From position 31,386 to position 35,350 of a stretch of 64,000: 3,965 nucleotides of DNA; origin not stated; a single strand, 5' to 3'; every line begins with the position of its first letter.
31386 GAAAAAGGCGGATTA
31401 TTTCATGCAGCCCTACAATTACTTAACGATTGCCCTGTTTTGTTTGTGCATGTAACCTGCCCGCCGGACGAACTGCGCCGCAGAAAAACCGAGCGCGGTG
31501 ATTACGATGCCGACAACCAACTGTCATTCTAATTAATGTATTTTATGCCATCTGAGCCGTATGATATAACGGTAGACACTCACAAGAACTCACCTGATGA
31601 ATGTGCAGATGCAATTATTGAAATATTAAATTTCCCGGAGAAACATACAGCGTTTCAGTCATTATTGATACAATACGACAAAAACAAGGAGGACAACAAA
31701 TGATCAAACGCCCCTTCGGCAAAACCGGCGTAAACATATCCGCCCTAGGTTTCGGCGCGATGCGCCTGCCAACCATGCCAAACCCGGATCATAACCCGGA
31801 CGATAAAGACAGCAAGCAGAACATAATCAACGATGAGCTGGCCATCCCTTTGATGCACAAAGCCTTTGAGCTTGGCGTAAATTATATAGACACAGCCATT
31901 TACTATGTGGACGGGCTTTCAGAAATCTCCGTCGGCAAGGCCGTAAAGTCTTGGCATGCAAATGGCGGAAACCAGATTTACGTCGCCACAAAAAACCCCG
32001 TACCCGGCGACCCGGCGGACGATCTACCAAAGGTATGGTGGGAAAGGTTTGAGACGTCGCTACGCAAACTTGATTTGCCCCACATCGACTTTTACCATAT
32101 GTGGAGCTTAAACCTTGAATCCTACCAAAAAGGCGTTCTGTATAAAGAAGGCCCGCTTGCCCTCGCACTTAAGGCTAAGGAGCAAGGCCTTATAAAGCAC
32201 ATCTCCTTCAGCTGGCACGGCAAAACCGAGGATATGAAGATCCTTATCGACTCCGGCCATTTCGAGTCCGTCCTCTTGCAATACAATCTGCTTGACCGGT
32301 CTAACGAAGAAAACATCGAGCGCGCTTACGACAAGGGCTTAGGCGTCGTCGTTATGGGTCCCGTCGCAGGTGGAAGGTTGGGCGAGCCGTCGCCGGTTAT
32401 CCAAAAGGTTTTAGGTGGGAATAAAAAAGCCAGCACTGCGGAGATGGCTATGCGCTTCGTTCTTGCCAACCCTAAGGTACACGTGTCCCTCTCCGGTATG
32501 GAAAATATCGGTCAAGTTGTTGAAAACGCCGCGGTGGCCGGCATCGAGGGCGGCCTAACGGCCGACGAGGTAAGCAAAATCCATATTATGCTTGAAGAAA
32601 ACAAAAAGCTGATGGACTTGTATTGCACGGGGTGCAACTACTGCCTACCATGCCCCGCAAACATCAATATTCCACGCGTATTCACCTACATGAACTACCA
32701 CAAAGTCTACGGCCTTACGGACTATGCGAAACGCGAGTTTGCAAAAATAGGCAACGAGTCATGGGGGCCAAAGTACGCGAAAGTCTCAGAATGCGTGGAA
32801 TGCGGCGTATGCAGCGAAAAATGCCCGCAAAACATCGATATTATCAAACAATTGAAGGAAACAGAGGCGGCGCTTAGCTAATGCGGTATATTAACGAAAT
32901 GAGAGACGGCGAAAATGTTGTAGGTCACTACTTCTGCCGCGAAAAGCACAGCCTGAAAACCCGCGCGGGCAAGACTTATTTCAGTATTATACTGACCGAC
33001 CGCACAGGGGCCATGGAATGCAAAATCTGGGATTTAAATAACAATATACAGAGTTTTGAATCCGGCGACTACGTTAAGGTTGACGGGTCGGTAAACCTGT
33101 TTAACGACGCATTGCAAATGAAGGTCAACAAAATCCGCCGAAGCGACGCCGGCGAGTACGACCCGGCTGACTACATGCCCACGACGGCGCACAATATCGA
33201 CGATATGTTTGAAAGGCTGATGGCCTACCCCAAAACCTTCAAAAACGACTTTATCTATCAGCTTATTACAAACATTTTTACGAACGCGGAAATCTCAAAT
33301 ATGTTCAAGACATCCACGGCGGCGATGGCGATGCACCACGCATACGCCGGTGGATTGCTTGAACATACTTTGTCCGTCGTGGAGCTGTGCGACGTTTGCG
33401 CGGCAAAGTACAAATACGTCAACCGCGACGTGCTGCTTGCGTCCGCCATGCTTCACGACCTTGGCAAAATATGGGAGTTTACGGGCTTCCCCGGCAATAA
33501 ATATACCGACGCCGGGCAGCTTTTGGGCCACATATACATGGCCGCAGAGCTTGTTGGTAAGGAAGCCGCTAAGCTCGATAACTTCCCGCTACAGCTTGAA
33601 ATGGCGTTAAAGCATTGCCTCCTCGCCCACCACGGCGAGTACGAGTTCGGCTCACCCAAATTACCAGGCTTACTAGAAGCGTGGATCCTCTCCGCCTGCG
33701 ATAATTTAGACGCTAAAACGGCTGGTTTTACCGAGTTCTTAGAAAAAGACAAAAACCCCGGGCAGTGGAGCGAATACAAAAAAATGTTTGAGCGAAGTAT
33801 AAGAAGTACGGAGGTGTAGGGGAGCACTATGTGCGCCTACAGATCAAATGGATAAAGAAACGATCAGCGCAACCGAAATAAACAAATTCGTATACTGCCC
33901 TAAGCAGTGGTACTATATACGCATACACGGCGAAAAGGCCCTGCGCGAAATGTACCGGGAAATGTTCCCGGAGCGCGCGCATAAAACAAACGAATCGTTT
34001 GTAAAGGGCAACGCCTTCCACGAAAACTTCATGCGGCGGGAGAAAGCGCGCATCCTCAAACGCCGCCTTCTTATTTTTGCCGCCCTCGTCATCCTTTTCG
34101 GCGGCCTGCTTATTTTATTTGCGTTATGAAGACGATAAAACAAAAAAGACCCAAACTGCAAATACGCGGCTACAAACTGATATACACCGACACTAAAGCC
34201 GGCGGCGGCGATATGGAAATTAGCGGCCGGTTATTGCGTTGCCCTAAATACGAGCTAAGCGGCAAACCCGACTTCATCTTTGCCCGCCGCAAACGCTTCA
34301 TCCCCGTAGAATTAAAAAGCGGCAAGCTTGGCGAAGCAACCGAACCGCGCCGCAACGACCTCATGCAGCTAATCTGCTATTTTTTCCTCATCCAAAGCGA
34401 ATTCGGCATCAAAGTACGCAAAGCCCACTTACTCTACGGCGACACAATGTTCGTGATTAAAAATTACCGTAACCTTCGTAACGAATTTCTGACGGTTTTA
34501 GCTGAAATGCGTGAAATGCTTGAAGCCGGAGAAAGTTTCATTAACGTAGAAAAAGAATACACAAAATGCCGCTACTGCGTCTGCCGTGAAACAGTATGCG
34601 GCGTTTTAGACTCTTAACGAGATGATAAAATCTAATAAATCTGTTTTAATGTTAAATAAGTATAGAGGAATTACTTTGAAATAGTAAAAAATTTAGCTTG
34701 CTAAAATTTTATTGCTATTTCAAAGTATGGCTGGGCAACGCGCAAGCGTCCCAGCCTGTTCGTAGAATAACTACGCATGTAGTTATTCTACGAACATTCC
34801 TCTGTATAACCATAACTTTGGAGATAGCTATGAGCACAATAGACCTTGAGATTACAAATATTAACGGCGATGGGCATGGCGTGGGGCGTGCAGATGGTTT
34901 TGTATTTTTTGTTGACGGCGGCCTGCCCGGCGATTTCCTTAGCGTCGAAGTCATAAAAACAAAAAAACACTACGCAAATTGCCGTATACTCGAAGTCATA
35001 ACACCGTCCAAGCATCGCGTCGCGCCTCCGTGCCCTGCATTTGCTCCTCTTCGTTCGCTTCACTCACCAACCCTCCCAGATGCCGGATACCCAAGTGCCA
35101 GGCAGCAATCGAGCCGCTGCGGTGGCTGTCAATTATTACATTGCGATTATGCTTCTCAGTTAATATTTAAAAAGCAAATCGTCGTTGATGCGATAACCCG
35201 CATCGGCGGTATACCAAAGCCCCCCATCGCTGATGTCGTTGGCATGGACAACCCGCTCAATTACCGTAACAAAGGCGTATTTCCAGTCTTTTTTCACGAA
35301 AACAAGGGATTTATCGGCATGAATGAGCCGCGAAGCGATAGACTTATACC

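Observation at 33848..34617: Cas4-like Fe-S PD-(D/E)xK nuclease encoded as two overlapping ORFs next to yhaM, with no CRISPR array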

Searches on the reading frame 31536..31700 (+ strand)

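Call 86: search_protein_families(library=pfam, proteins=[window:31536-31700:+], max_evalue=1)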
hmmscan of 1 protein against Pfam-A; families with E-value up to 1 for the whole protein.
window:31536-31700:+ (55 aa): 1 family
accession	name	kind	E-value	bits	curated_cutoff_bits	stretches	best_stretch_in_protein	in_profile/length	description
PF07931.18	CPT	-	0.038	14.2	22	1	7-30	147-170/172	Chloramphenicol phosphotransferase-like protein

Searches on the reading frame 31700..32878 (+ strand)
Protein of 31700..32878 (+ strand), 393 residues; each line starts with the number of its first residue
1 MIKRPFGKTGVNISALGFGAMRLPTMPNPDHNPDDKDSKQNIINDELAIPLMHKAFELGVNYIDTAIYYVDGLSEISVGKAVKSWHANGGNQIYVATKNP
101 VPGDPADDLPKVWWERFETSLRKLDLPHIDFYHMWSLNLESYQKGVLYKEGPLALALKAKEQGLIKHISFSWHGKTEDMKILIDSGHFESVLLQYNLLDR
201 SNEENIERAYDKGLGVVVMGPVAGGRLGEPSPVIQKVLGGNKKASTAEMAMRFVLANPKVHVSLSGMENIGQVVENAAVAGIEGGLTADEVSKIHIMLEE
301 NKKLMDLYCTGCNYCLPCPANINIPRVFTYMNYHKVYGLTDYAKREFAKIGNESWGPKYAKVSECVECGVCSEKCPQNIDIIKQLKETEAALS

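Call 83: search_protein_families(library=pfam, proteins=[window:31700-32878:+], max_evalue=0.0001)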
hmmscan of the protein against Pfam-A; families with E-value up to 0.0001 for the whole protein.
window:31700-32878:+ (393 aa): 5 families
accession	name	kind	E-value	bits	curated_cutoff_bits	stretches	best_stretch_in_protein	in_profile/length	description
PF00248.27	Aldo_ket_red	-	2.5e-30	106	24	1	16-295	2-287/291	Aldo/keto reductase family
PF13187.11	Fer4_9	-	1.3e-08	35.2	27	1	308-378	1-50/52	4Fe-4S dicluster domain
PF13534.11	Fer4_17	-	3e-07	31.3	22.2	1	309-380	2-61/61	4Fe-4S dicluster domain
PF13183.11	Fer4_8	-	5.7e-07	30.4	27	1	308-379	4-68/68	4Fe-4S dicluster domain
PF13746.11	Fer4_18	-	8.8e-05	23.1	27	0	338-385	34-81/114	4Fe-4S dicluster domain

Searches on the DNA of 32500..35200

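Call 91: search_rna_families(source=window, start=32500, end=35200, threshold=evalue, max_evalue=1)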
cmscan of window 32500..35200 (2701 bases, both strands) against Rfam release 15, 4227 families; matches with E-value up to 1: 2.
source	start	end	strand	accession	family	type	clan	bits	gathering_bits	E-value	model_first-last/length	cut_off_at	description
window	34674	34727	+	RF04255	MIR8001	Gene; miRNA;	-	24.8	90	0.1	1-67/67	no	MIR8001 microRNA precursor family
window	34672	34725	-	RF04255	MIR8001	Gene; miRNA;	-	23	90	0.3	1-67/67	no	MIR8001 microRNA precursor family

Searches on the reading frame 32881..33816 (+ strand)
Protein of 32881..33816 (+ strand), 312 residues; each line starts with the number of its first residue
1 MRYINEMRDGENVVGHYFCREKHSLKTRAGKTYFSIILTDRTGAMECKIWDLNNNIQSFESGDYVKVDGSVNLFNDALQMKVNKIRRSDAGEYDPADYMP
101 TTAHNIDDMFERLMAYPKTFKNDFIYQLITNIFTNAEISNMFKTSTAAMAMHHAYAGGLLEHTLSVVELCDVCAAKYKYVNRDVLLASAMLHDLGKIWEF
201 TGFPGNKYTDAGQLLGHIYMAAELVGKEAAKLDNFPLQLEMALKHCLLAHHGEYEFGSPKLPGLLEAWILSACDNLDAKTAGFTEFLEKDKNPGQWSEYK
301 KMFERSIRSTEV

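Call 3: search_protein_families(library=pfam, proteins=[window:32881-33816:+], max_evalue=1)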
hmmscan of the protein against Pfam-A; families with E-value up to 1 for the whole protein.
window:32881-33816:+ (312 aa): 8 families
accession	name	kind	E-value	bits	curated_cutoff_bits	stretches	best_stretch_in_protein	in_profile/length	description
PF01966.28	HD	-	3.7e-12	47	22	1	160-278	2-115/116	HD domain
PF01336.31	tRNA_anti-codon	-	1.1e-10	41.7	27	1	26-86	11-73/75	OB-fold nucleic acid binding domain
PF07514.17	TraI_2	-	0.00022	20.7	23.9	1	110-170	20-77/324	Putative helicase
PF13742.12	tRNA_anti_2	-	0.017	15.8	27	1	28-85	35-94/95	OB-fold nucleic acid binding domain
PF08668.18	HDOD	-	0.025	14.5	22.9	1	129-201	69-137/196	HDOD domain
PF01087.27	GalP_UDP_transf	-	0.092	13.6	22.1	1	70-127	27-85/184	Galactose-1-phosphate uridyl transferase, N-terminal domain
PF17008.10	DUF5088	-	0.16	12.1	29.4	1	24-69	10-56/184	Domain of unknown function (DUF5088)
PF16100.11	RMI2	-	0.23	11.6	29.4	1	34-82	56-108/132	RecQ-mediated genome instability protein 2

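Call 4: search_protein_families(library=ncbifam, proteins=[window:32881-33816:+], max_evalue=1)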
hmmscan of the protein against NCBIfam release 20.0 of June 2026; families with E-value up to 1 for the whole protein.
window:32881-33816:+ (312 aa): 15 families
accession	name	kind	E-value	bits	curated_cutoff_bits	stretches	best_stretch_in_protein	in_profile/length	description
NF010007.0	PRK13480.1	equivalog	9.3e-57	192.5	460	1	2-299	3-298/314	3'-5' exoribonuclease YhaM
TIGR00277.1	HDIG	domain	2.4e-06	27.3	27.6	1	156-228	2-68/84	HDIG domain-containing metalloprotein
TIGR01596.1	cas3_HD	equivalog_domain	4.7e-05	23.5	43.45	1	159-264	1-113/178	CRISPR-associated endonuclease Cas3''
NF008168.0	PRK10917.2-2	equivalog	8.3e-05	21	718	1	3-92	154-243/795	ATP-dependent DNA helicase RecG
NF009032.0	PRK12366.1-3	equivalog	0.00011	20.6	773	1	26-95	203-274/651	replication factor A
TIGR03760.1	ICE_TraI_Pfluor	equivalog_domain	0.004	16.8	161.4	1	147-169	56-78/218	integrating conjugative element relaxase, PFGI-1 class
NF001688.0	PRK00448.1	equivalog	0.004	14.7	873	1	4-89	236-325/1445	PolC-type DNA polymerase III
TIGR02578.2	cas_TM1811_Csm1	equivalog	0.013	14.1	170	1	185-282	4-78/753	type III-A CRISPR-associated protein Cas10/Csm1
TIGR01405.1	polC_Gram_pos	equivalog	0.014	13.1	1043.45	1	4-89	3-92/1211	DNA polymerase III subunit alpha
NF041494.1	MobH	equivalog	0.026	13.5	200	1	147-169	52-74/340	MobH family relaxase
NF004226.0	PRK05673.1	equivalog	0.035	11.9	1002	1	13-93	985-1067/1146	DNA polymerase III subunit alpha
NF009031.0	PRK12366.1-2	equivalog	0.043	12.3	767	1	33-91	213-271/647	replication factor A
NF009030.0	PRK12366.1-1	equivalog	0.044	12.1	1147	1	35-100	572-637/796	replication factor A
TIGR03319.1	RNase_Y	equivalog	0.14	10.7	454.35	1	149-197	320-367/514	ribonuclease Y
NF002895.0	PRK03381.1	equivalog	0.31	9.1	631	1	167-199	427-460/782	[protein-PII] uridylyltransferase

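Call 56: search_protein_families(library=padloc, proteins=[window:32881-33816:+], max_evalue=0.01)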
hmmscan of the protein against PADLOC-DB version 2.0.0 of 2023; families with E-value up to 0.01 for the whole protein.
window:32881-33816:+ (312 aa): 5 families
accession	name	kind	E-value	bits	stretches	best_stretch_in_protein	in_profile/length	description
PDLC01254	Cas3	-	1.1e-05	23.7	1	159-260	9-90/164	CAS-I; effector_G3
PDLC00940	Cas3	-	1.2e-05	23.5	1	159-264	1-113/178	CRISPR-associated endonuclease Cas3-HD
PDLC01765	Cas3c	-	0.00033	17.7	1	149-255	13-96/612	-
PDLC01767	Cas3e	-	0.00037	17.1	1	161-270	49-123/680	-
PDLC01293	Cas10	-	0.0028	14.6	1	186-303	2-90/577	CAS-III; effector_LS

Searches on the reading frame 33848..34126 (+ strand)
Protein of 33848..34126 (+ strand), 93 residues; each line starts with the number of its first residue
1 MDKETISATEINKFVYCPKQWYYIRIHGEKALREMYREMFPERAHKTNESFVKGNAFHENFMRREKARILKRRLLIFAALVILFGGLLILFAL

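Call 3: search_protein_families(library=pfam, proteins=[window:33848-34126:+], max_evalue=1)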
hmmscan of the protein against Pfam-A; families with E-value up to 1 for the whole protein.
window:33848-34126:+ (93 aa): 1 family
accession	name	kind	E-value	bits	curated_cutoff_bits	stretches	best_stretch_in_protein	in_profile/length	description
PF12705.13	PDDEXK_1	-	0.013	15.9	22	1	5-61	1-45/247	PD-(D/E)XK nuclease superfamily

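Call 4: search_protein_families(library=ncbifam, proteins=[window:33848-34126:+], max_evalue=1)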
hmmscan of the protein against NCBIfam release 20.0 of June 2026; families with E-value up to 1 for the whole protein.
window:33848-34126:+ (93 aa): 2 families
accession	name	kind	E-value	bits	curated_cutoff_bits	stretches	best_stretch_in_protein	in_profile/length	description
TIGR00372.1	cas4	equivalog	0.011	15.5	65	1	7-56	2-50/180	CRISPR-associated protein Cas4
NF049935.1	cas4g_cas1g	exception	0.031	12.7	560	1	6-36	2-32/546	CRISPR-associated endonuclease Cas4g/Cas1g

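Call 8: find_homologous_proteins(query=window:33848-34126:+)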
Query window:33848-34126:+ (93 aa): 1 proteins with E <= 0.001 among 2 candidates.
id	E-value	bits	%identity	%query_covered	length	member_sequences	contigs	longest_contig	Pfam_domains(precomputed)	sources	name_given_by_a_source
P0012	2.5e-55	202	100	100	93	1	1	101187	-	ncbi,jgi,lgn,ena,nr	ncbi:MAG: hypothetical protein FWC95_00200 [Defluviitaleaceae bacterium]|nr:hypothetical protein [De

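Call 28: find_homologous_proteins(query=A3, max_evalue=0.01)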
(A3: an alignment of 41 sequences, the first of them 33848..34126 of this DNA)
Query A3 (41 sequences) (93 aa, profile of the alignment): 191 proteins with E <= 0.01 among 1471 candidates; the best 120 are listed.
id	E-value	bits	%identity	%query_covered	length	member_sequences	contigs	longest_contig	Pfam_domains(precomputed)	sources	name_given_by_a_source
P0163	1.3e-31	126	40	90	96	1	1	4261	-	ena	-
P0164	1.3e-31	126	47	65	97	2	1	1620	-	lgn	-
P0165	2.0e-31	126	41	74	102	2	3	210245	-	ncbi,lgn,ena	-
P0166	2.2e-31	125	41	90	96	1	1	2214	PF12705.14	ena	-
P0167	4.0e-31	125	46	75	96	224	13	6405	PF12705.14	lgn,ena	-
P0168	4.9e-31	124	41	90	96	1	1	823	-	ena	-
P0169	5.3e-31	124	38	99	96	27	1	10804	PF12705.14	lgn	-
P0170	7.5e-31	124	42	90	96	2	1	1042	PF12705.14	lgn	-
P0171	7.8e-31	124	45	65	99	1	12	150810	-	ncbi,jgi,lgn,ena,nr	ncbi:MAG: PD-(D/E)XK nuclease family protein [Epulopiscium sp.]|nr:PD-(D/E)XK nuclease family protei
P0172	1.7e-30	123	37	90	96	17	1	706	PF12705.14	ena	-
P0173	2.3e-30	122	41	72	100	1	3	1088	-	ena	-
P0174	2.4e-30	122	33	89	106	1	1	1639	-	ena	-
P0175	2.6e-30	122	34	89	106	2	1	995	-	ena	-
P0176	2.9e-30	122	39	91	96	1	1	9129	PF12705.14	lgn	-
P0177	3.1e-30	122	36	89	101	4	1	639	-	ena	-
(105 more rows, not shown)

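Call 56: search_protein_families(library=padloc, proteins=[window:33848-34126:+], max_evalue=0.01)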
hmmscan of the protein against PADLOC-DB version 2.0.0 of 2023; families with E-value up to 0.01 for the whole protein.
window:33848-34126:+ (93 aa): 8 families
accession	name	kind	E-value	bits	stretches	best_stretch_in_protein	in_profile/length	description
PDLC02035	Cas4d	-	6.1e-06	23.8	1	2-68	2-64/196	-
PDLC02034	Cas4d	-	7e-06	23.8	1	2-34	2-34/192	-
PDLC01447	Cas4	-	2.9e-05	22.6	1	3-69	2-52/161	"CAS-I,CAS-II,CAS-III,CAS-IV,CAS-V,CAS-VI; acquisition_associated"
PDLC01773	Cas4c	-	0.00045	17.7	1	3-49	17-61/229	-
PDLC00943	Cas4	-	0.003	15.5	1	7-56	2-50/180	CRISPR-associated protein Cas4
PDLC00944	Cas4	-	0.0035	15.6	1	9-73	4-63/177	Cas4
PDLC01611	Cas4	-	0.0049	15.2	1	9-68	3-47/158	"CAS-I,CAS-II,CAS-III,CAS-IV,CAS-V,CAS-VI; acquisition_associated"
PDLC01250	Cas4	-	0.0066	14.7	1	8-53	3-46/168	"CAS-I,CAS-II,CAS-III,CAS-IV,CAS-V,CAS-VI; acquisition_associated"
